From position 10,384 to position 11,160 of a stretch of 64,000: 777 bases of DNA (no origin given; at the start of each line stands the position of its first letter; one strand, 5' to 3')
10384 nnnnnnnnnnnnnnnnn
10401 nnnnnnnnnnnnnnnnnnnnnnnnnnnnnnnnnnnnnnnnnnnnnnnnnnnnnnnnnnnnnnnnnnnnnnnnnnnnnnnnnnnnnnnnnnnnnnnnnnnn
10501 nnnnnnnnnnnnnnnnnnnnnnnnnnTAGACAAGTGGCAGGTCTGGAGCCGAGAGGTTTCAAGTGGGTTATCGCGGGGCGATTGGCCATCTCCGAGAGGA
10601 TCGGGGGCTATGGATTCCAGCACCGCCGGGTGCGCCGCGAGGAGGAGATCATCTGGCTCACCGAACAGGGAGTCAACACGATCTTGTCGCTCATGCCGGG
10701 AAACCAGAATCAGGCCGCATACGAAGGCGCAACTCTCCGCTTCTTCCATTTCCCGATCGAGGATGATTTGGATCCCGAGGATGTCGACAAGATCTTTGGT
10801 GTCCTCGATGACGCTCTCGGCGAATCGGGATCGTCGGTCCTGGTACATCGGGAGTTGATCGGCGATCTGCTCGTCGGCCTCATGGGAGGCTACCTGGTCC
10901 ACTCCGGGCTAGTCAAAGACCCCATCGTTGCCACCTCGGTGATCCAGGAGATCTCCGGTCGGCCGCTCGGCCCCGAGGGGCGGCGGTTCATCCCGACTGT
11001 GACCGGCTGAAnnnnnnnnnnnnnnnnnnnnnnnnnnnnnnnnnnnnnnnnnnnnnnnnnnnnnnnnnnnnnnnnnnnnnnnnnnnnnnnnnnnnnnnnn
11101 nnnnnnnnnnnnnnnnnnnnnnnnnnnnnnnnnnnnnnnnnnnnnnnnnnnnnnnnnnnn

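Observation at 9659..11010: Folate operon lacks folE and folB in their syntenic positions; an unrelated ORF occupies the folB slot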

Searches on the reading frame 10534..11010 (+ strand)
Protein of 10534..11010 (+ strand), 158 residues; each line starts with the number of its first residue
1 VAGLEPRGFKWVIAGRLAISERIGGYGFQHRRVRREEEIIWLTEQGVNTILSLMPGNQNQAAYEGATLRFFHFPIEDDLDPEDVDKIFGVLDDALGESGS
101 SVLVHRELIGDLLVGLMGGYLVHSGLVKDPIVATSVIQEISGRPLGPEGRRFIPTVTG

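Call 3: search_protein_families(library=pfam, proteins=[window:10534-11010:+], max_evalue=1)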
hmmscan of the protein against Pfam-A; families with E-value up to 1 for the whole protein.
window:10534-11010:+ (158 aa): 2 families
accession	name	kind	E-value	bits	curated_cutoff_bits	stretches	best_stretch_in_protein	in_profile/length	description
PF22784.1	PTP-SAK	-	0.0049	17.4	27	1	6-105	1-93/153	Swiss Army Knife protein, DSP-PTPase phosphatase domain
PF22785.1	Tc-R-P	-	0.055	14.4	27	1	36-105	13-85/106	Polymorphic toxin system, DSP-PTPase phosphatase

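Call 4: search_protein_families(library=ncbifam, proteins=[window:10534-11010:+], max_evalue=1)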
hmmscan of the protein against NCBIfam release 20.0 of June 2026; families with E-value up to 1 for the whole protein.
window:10534-11010:+ (158 aa): 0 families

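Call 5: find_homologous_proteins(query=window:10534-11010:+, max_evalue=0.001)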
Query window:10534-11010:+ (158 aa): 1156 proteins with E <= 0.001 among 1243 candidates; the best 120 are listed.
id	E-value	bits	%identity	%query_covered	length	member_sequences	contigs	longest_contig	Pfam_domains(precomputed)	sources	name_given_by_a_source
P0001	2.1e-99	348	100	100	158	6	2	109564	-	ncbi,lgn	-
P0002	1.2e-89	316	90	99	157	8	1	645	-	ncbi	-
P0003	1.4e-89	316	89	99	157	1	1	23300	-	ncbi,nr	ncbi:MAG: hypothetical protein QNJ77_12075 [Acidimicrobiia bacterium]|nr:hypothetical protein [Acidi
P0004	1.3e-88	313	89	99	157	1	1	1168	-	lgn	-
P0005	1.2e-87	310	87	99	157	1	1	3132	-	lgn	-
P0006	2.8e-87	309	90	97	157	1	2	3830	-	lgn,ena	-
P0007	3.3e-87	308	89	96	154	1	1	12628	-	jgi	jgi:hypothetical protein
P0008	3.5e-87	308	86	99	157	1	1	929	-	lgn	-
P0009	3.6e-87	308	85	99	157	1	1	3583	-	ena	-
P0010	3.8e-87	308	87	99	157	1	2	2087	-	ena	-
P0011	4.1e-87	308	87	99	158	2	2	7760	-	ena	-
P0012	5.0e-87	308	88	98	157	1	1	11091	-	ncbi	-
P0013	5.4e-87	308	86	98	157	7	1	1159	-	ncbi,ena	-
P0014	7.3e-87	307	89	97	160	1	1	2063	-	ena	-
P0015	1.1e-86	307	85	99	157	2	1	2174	-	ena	-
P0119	4.7e-70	253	70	98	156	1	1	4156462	-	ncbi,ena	-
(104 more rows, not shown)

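Call 10: search_solved_structures(query=A1, max_evalue=10, show_alignments=3)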
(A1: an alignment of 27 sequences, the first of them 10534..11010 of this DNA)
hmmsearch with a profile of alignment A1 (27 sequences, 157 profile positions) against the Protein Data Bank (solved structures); distinct sequences matched with E-value up to 10: 17.
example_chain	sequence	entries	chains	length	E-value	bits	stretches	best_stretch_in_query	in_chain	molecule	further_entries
6i39_A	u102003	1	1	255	8.2e-06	29.3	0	39-64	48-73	v31Pizza6-AYW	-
6i38_A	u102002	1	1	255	1.6e-05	28.3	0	39-64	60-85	nv2Pizza6-AYW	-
6i37_A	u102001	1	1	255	2e-05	28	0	39-64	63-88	nv1Pizza6-AYW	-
6i3b_A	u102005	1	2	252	8.2e-05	26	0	39-64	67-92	cPizza6-AYW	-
6f0q_A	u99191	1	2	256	9.2e-05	25.9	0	39-63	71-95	Pizza6-AYW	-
6i3a_A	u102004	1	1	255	0.0001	25.7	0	39-63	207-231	v22Pizza6-AYW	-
25xa_A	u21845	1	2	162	0.00056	23.3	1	9-133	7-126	Dual specificity protein phosphatase family protein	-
6f0s_A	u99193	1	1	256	0.0065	19.9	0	39-63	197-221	Pizza6-SYW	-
7zph_A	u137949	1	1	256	0.011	19.1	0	39-67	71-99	Pizza6-TNK-RSH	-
7zpz_A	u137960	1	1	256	0.015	18.6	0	39-64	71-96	Pizza6-TSR-TSH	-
7zpw_A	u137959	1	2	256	0.016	18.6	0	39-64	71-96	Pizza6-TSK-TSH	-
7zcj_A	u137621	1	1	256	0.022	18.2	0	39-67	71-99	Pizza6-TNH-TSH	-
7zq2_A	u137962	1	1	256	0.038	17.4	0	39-63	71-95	Pizza6-RSH-TSH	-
7zqg_A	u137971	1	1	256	0.038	17.4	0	39-63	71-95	Pizza6-KSH-TSH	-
6rfl_I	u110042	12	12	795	0.15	15.5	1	43-122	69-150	Putative H4L RNA polymerase-associated transcription factor RAP94 | RAP94 transcription factor | Protein H4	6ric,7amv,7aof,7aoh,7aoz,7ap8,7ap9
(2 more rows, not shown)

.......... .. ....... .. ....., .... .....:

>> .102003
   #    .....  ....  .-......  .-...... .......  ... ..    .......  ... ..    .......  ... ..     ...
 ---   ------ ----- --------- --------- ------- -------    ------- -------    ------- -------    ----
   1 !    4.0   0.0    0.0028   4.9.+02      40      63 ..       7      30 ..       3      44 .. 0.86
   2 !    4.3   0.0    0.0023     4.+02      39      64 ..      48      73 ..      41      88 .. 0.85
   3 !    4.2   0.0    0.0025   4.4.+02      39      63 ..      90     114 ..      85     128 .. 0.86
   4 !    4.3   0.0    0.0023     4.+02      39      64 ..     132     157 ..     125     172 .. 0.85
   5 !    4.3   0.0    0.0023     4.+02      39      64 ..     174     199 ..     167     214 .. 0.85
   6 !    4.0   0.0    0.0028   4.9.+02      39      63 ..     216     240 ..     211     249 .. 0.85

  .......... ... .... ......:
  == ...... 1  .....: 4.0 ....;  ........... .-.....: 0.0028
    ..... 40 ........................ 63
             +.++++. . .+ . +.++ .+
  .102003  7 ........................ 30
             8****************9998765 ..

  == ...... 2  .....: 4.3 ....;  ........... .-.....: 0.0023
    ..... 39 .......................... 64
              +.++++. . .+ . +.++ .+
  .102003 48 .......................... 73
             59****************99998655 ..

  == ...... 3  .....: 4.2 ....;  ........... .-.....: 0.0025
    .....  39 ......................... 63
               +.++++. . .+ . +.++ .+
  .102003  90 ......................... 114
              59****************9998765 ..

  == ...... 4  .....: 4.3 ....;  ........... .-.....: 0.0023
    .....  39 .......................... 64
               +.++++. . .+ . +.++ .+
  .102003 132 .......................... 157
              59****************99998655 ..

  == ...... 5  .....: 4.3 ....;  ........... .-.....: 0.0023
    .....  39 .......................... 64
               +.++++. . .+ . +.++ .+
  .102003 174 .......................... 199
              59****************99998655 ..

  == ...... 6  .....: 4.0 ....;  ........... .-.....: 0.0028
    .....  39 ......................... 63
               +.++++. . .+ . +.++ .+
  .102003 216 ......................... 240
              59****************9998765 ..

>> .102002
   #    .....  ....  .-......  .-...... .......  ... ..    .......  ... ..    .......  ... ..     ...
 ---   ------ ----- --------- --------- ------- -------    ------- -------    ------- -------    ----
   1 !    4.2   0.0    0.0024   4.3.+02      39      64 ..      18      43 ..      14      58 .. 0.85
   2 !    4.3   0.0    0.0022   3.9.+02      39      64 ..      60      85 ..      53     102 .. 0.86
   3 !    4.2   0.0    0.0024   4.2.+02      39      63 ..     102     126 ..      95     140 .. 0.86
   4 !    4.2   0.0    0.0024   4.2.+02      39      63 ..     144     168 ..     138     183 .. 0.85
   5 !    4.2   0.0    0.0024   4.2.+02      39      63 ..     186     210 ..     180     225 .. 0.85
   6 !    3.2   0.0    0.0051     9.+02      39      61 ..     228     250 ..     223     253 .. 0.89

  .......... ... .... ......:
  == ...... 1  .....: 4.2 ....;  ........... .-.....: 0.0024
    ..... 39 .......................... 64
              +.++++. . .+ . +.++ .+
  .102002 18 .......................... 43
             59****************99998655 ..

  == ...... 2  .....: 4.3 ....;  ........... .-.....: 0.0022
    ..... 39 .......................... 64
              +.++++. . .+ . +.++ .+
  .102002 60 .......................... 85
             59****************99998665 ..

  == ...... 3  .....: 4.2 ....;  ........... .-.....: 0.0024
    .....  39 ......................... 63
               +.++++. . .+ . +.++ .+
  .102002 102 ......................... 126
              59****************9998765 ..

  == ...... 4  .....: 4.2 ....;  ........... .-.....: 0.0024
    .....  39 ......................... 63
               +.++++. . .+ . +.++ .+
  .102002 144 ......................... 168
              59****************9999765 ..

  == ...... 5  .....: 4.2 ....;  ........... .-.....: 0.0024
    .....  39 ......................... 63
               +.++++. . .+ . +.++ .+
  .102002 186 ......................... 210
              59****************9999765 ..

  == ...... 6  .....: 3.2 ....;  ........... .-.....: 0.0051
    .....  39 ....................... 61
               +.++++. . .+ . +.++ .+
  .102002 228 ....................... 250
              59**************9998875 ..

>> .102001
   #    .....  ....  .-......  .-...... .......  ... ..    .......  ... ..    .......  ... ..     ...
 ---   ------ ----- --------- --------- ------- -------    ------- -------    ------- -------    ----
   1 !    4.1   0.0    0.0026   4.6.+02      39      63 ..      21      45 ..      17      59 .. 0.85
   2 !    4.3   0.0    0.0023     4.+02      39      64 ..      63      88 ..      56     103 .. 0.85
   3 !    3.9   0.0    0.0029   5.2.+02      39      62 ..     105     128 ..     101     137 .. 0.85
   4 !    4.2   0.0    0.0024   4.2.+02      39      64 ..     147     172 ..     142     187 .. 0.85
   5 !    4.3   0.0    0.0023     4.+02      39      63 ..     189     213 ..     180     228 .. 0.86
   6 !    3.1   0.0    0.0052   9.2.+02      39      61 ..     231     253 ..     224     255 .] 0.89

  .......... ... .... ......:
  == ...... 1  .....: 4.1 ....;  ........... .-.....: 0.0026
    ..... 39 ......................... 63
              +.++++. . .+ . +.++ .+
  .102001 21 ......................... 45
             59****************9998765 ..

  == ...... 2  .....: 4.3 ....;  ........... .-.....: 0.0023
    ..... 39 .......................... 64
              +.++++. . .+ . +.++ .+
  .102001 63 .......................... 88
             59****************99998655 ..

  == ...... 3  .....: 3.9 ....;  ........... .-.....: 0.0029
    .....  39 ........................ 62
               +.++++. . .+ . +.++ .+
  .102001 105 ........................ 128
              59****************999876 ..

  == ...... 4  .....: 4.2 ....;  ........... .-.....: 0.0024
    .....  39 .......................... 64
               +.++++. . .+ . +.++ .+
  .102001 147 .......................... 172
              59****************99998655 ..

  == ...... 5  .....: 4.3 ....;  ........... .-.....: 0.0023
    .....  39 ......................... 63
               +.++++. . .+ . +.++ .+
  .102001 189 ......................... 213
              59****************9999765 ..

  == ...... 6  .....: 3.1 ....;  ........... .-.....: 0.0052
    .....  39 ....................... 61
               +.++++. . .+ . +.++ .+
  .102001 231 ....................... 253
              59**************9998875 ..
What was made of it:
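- Tried and rejected: The sequence hits to designed 'Pizza' propeller proteins are repeat artefacts: six 4-bit stretches of 25 residues each (call 10).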

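Call 12: find_encoding_contigs(protein=P0119, flank=10000, max_places=2)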
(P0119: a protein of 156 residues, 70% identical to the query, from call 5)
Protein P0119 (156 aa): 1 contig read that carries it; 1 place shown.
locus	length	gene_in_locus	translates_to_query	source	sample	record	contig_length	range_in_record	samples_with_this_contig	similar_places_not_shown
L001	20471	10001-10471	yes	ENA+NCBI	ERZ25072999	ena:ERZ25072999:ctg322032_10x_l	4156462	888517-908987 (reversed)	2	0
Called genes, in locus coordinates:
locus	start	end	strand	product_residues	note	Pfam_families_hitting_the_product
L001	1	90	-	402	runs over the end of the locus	-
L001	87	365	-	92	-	-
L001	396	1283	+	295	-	PF01636:APH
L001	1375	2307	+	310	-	PF01073:3Beta_HSD, PF01370:Epimerase, PF02719:Polysacc_synt_2, PF04321:RmlD_sub_bind, PF13460:NAD_binding_10, PF16363:GDP_Man_Dehyd, PF07993:NAD_binding_4 (weak)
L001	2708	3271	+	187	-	PF04542:Sigma70_r2, PF08281:Sigma70_r4_2, PF04545:Sigma70_r4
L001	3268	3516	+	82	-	PF13490:zf-HC2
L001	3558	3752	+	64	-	-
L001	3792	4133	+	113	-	-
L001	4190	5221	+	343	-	PF10103:Zincin_2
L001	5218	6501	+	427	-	PF01171:ATP_bind_3, PF11734:TilS_C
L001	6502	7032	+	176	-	PF00156:Pribosyltran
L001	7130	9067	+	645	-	PF06480:FtsH_ext, PF00004:AAA, PF07728:AAA_5 (faint), PF17862:AAA_lid_3, PF01434:Peptidase_M41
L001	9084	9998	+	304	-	PF00809:Pterin_bind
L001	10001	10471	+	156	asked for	-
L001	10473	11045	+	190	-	PF01288:HPPK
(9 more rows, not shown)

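Call 13: predict_structure(alignment_id=A1)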
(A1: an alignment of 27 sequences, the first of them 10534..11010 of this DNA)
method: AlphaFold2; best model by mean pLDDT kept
length: 158 residues; sequences in the alignment: 27
mean_pLDDT: 89.2   pTM: 0.85
mean pLDDT of the five models: 89.2, 78.7, 75.0, 71.2, 70.0
residues with pLDDT >= 90: 102; 70-90: 48; 50-70: 7; < 50: 1
segments of 3 or more residues with pLDDT < 50: none
pLDDT, mean of each block of 10 residues (from residue 1): 78 94 76 86 95 89 94 90 94 93 93 94 93 92 89 74
secondary structure, 60 per line:
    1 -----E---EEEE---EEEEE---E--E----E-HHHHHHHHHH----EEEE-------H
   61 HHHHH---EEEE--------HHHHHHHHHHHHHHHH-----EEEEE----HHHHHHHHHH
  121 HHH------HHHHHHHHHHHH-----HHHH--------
elements in order: E10-13 E17-21 H35-44 E49-52 H60-65 E69-72 H81-96 E102-106 H111-123 H130-141 H147-150
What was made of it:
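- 10534..11010 (+): X: a 158-aa Cys-less dual-specificity-phosphatase-fold protein (pseudophosphatase) from an Acidimicrobiia-specific family. AlphaFold2 model: pLDDT 89, pTM 0.85 (call 13).
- A confident fold prediction (call 13).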

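Call 14: search_protein_representatives(alignment_id=A1)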
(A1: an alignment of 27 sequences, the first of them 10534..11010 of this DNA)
Query: 27 sequences, 157 profile positions. Proteins with E-value up to 0.001 (for the whole library): 378; up to 1e-10: 233; up to 1e-30: 27. The best 150 are listed.
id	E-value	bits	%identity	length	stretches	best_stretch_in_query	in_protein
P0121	7.2e-58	211.4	-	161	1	2-156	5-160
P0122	7.0e-57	208.2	-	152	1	1-124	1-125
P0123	5.5e-44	166.3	-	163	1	4-154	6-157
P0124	2.3e-42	161.1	-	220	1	1-91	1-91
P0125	3.7e-42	160.4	-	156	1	1-155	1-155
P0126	5.9e-42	159.7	-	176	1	2-156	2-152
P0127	7.7e-42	159.4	-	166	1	1-154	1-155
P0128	9.3e-42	159.1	-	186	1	1-96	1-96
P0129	1.6e-41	158.4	-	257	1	1-99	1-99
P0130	4.4e-41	156.9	-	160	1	2-119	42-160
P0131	5.1e-40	153.4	-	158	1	2-153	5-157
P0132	7.5e-37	143.2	-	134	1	28-153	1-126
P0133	1.9e-36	141.8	-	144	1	1-103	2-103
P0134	4.4e-35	137.4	-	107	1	1-106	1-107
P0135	7.6e-35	136.6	-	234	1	2-154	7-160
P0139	1.2e-32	129.5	-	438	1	2-154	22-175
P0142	1.4e-31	126.0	-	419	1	3-153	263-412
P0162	2.1e-28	115.7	-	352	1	2-152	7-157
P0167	7.5e-27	110.7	-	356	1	2-152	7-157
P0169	2.5e-26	109.0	-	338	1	3-155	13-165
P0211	1.6e-20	90.1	-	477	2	3-68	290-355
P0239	5.5e-18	81.9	-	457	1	2-76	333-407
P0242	1.0e-17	81.0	-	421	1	2-75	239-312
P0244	1.3e-17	80.7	-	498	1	2-76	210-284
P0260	8.8e-17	78.0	-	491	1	3-129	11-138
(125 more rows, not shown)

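Call 16: search_protein_families(library=pfam, proteins=[P0139, P0142, P0211, P0239, P0242, P0244, P0162, P0167, P0169, P0260], max_evalue=0.01)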
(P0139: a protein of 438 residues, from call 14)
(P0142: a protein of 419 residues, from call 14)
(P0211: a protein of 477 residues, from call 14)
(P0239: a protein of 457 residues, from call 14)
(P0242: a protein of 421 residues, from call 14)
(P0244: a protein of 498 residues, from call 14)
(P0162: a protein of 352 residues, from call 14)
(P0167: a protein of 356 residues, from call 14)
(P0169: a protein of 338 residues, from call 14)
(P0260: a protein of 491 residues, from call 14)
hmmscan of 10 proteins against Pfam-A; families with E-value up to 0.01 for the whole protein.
P0139 (438 aa): 1 family
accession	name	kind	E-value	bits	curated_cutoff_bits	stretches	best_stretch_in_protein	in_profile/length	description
PF07382.16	HC2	-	3e-05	24.7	40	1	342-436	7-101/194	Histone H1-like nucleoprotein HC2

P0142 (419 aa): 1 family
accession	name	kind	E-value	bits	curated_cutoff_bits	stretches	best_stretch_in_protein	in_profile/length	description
PF01171.26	ATP_bind_3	-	8.3e-06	26.1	27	1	3-107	61-181/182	PP-loop family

P0211 (477 aa): 1 family
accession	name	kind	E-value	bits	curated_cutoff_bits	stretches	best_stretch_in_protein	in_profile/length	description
PF00809.28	Pterin_bind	-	4.9e-36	125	25.5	2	1-84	1-83/244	Pterin binding enzyme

P0239 (457 aa): 1 family
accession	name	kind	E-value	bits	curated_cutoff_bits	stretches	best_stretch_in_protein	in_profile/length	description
PF00809.28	Pterin_bind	-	2.2e-07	31.2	25.5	1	142-171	73-102/244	Pterin binding enzyme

P0242 (421 aa): 1 family
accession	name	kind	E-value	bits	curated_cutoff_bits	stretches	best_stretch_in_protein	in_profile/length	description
PF00809.28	Pterin_bind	-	5.7e-27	95.4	25.5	2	133-205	171-239/244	Pterin binding enzyme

P0244 (498 aa): 2 families
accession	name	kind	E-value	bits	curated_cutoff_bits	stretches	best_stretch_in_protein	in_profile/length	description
PF00809.28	Pterin_bind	-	6.8e-31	108.2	25.5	1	2-178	62-238/244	Pterin binding enzyme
PF02152.23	FolB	-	4.2e-09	37.3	31.8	1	421-463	39-81/113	Dihydroneopterin aldolase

P0162 (352 aa): 0 families

P0167 (356 aa): 0 families

P0169 (338 aa): 0 families

P0260 (491 aa): 1 family
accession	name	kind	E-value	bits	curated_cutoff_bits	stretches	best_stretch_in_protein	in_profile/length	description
PF01288.25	HPPK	-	1.2e-11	45.4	25.7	1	307-387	1-79/116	7,8-dihydro-6-hydroxymethylpterin-pyrophosphokinase (HPPK)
